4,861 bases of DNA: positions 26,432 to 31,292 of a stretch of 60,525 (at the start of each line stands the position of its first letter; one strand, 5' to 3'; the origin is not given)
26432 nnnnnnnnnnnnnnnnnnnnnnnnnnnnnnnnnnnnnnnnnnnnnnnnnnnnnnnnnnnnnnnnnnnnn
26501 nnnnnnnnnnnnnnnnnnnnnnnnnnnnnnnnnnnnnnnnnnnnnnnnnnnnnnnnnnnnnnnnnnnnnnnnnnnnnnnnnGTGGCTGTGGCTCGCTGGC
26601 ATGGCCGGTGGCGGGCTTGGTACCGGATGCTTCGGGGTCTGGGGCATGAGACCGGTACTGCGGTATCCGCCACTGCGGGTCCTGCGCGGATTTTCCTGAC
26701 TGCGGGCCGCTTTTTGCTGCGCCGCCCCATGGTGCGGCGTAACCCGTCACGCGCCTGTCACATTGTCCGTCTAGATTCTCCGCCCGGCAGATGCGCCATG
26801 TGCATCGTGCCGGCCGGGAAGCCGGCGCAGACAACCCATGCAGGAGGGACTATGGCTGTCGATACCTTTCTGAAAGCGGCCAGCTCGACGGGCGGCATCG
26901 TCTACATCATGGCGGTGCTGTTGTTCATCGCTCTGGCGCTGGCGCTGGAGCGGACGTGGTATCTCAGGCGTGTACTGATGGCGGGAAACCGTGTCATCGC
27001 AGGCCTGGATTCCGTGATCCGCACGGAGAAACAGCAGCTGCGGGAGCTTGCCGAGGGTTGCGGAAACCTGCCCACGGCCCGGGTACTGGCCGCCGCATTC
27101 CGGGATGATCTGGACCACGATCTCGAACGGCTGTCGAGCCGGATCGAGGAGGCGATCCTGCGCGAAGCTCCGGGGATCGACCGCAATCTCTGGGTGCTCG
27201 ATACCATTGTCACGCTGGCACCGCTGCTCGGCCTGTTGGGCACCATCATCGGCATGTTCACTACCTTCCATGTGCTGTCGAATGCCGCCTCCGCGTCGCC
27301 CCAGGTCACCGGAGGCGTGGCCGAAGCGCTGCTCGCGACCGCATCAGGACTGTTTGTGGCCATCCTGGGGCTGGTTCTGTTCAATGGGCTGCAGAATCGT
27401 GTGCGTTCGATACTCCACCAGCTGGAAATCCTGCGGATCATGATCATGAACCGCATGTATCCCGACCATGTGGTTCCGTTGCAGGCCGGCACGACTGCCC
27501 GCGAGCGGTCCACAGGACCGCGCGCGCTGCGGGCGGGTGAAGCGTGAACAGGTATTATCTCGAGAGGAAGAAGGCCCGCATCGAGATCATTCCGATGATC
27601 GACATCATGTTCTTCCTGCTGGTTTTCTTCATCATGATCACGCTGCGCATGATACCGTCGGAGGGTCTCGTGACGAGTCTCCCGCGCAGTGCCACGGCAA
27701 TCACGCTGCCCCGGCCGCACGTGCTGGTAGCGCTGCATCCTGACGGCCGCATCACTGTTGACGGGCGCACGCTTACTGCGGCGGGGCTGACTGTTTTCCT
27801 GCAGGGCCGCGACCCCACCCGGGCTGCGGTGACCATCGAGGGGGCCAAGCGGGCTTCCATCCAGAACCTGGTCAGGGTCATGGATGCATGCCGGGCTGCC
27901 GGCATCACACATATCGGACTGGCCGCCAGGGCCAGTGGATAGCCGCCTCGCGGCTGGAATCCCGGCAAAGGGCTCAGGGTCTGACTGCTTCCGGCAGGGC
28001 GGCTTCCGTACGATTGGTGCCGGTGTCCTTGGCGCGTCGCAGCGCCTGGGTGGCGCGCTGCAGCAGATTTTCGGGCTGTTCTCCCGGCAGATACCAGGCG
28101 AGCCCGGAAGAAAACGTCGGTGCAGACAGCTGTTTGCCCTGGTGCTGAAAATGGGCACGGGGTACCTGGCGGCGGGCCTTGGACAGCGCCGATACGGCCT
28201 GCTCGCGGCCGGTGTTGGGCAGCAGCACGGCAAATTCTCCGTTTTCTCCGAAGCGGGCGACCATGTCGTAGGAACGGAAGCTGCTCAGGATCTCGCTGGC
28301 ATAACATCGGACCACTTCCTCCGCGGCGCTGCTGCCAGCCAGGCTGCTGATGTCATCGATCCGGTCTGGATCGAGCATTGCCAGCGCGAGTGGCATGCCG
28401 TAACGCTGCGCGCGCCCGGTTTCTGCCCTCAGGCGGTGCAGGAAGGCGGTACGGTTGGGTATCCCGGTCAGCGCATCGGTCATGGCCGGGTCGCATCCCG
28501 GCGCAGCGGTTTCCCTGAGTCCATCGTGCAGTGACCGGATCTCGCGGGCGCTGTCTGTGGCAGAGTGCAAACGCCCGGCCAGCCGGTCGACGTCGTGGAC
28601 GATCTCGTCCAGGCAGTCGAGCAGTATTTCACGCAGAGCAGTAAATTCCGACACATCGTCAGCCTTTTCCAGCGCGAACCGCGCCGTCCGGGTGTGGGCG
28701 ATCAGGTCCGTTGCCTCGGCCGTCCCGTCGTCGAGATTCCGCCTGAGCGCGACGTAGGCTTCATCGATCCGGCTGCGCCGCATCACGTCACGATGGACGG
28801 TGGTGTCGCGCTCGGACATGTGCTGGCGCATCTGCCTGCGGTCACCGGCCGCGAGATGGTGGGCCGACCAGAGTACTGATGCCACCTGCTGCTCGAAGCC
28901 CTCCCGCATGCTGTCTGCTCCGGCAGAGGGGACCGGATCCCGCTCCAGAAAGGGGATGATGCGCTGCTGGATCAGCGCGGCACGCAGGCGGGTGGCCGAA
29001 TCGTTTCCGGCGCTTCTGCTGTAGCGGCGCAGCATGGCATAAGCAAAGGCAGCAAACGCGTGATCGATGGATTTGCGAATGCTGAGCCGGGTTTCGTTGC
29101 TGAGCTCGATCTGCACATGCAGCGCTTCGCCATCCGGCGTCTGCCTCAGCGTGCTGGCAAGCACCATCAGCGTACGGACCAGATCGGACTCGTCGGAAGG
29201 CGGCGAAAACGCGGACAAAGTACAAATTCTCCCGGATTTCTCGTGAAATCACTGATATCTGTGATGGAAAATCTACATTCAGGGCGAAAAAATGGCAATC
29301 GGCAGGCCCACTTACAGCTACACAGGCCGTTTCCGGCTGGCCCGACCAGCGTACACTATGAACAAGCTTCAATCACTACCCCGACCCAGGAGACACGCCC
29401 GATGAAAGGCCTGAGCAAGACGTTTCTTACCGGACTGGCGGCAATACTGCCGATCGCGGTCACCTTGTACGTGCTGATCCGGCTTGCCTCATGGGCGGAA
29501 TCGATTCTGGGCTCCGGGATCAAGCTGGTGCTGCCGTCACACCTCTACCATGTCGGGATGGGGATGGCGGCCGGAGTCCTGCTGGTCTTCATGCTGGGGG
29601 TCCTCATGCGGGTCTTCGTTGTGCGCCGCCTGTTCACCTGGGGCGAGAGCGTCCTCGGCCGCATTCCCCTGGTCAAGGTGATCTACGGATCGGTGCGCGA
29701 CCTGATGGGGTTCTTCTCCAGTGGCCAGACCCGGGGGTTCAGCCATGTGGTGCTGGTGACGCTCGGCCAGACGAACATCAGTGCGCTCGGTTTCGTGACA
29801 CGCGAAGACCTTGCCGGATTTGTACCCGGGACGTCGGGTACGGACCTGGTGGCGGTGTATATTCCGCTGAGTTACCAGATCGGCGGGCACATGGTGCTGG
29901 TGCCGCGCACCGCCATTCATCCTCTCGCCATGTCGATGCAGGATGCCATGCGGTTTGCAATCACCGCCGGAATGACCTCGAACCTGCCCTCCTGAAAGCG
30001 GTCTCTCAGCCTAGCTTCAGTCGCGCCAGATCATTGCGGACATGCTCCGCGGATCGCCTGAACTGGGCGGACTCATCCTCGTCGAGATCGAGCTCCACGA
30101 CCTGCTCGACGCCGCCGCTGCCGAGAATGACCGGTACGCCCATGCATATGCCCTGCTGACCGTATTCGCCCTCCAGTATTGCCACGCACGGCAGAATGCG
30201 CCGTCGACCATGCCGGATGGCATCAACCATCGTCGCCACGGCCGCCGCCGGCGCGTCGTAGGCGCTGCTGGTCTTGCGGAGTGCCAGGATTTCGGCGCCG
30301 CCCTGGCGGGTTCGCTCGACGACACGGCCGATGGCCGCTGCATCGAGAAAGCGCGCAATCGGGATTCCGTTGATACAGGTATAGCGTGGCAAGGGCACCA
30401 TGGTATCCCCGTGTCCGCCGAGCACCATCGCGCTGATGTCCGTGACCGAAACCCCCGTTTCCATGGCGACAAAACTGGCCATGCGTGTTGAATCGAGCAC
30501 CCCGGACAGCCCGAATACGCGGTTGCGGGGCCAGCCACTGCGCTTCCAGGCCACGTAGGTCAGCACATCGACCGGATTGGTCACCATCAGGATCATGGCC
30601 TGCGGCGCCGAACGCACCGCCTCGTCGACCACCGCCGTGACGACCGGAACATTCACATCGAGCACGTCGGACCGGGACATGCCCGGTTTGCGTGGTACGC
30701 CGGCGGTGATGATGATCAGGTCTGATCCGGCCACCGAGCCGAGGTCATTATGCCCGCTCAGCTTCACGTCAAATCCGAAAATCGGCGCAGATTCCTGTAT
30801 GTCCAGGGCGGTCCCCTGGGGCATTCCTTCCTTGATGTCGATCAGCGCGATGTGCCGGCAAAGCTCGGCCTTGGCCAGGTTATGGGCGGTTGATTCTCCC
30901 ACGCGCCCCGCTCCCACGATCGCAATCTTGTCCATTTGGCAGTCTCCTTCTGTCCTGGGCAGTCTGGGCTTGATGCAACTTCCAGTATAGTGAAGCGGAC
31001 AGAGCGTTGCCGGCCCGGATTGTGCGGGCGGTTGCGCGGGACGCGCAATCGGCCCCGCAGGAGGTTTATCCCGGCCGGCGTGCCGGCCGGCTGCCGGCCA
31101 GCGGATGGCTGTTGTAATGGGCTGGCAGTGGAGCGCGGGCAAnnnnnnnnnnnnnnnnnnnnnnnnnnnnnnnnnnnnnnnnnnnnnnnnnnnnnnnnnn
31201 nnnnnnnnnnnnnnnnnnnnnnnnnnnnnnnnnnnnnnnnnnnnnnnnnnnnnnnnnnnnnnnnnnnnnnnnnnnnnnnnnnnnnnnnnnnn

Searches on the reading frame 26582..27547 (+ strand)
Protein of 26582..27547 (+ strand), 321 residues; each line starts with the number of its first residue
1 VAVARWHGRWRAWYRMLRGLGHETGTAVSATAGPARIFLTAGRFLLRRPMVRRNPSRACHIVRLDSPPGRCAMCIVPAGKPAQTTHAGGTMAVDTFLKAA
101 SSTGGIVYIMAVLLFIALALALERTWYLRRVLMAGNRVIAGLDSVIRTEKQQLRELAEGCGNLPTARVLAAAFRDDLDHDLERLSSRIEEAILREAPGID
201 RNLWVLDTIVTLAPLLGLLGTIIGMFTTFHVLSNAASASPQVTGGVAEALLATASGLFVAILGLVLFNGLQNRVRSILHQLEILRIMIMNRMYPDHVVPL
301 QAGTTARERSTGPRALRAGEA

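Call 12: search_protein_families(library=pfam, proteins=[window:26582-27547:+], max_evalue=0.001)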
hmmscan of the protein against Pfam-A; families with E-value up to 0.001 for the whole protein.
window:26582-27547:+ (321 aa): 1 family
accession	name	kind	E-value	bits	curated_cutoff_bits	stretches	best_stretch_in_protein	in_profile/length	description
PF01618.21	MotA_ExbB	-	2.3e-29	102.1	22.9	1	164-282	5-126/127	MotA/TolQ/ExbB proton channel family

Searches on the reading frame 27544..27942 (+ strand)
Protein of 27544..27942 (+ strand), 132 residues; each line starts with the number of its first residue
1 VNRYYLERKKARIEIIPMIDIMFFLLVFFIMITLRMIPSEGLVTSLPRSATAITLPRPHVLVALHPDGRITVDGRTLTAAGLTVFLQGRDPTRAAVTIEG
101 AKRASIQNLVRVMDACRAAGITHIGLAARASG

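Call 12: search_protein_families(library=pfam, proteins=[window:27544-27942:+], max_evalue=0.001)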
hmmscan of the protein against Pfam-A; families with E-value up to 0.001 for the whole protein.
window:27544-27942:+ (132 aa): 1 family
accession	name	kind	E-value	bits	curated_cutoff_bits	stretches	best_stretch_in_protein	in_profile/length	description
PF02472.21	ExbD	-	4e-27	95.2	25.4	1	8-129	3-126/128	Biopolymer transport protein ExbD/TolR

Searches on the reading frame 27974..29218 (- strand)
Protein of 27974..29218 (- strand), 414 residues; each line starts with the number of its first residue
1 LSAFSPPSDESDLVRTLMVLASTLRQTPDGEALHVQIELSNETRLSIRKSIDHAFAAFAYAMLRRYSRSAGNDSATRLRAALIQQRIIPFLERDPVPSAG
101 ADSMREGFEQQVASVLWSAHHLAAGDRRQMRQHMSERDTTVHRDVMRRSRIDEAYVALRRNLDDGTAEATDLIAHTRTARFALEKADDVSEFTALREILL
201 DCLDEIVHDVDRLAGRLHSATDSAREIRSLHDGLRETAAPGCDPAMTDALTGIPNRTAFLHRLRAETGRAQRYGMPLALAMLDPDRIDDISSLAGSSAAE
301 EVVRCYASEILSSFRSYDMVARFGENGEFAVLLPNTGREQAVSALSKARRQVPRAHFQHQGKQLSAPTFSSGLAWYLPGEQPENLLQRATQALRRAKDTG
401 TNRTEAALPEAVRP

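Call 12: search_protein_families(library=pfam, proteins=[window:27974-29218:-], max_evalue=0.001)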
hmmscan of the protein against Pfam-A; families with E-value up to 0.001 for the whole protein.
window:27974-29218:- (414 aa): 2 families
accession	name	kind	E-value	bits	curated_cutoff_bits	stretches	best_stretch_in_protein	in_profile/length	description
PF00990.26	GGDEF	-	6.7e-29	101.2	23.8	1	245-403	1-161/161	Diguanylate cyclase, GGDEF domain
PF05192.23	MutS_III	-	0.00054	20.8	34.1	0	186-238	55-109/194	MutS domain III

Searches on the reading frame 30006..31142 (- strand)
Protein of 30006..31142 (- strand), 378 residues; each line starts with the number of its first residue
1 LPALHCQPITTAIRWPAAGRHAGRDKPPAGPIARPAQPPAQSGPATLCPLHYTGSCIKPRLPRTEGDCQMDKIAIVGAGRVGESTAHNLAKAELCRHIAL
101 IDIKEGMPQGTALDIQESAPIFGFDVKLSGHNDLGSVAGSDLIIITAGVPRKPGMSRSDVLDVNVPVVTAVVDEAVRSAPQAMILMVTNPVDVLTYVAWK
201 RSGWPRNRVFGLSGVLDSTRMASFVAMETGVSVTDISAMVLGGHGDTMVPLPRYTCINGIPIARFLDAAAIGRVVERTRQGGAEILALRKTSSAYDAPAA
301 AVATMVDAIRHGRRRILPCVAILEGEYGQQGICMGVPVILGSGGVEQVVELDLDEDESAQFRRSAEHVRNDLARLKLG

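Call 12: search_protein_families(library=pfam, proteins=[window:30006-31142:-], max_evalue=0.001)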
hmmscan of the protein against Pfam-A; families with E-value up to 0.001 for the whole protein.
window:30006-31142:- (378 aa): 2 families
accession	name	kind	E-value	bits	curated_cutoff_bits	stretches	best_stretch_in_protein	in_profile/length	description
PF00056.29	Ldh_1_N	-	2.3e-41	141.6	27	1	72-211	2-141/141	lactate/malate dehydrogenase, NAD binding domain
PF02866.23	Ldh_1_C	-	5.7e-25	88.7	22.6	1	216-373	3-168/174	lactate/malate dehydrogenase, alpha/beta C-terminal domain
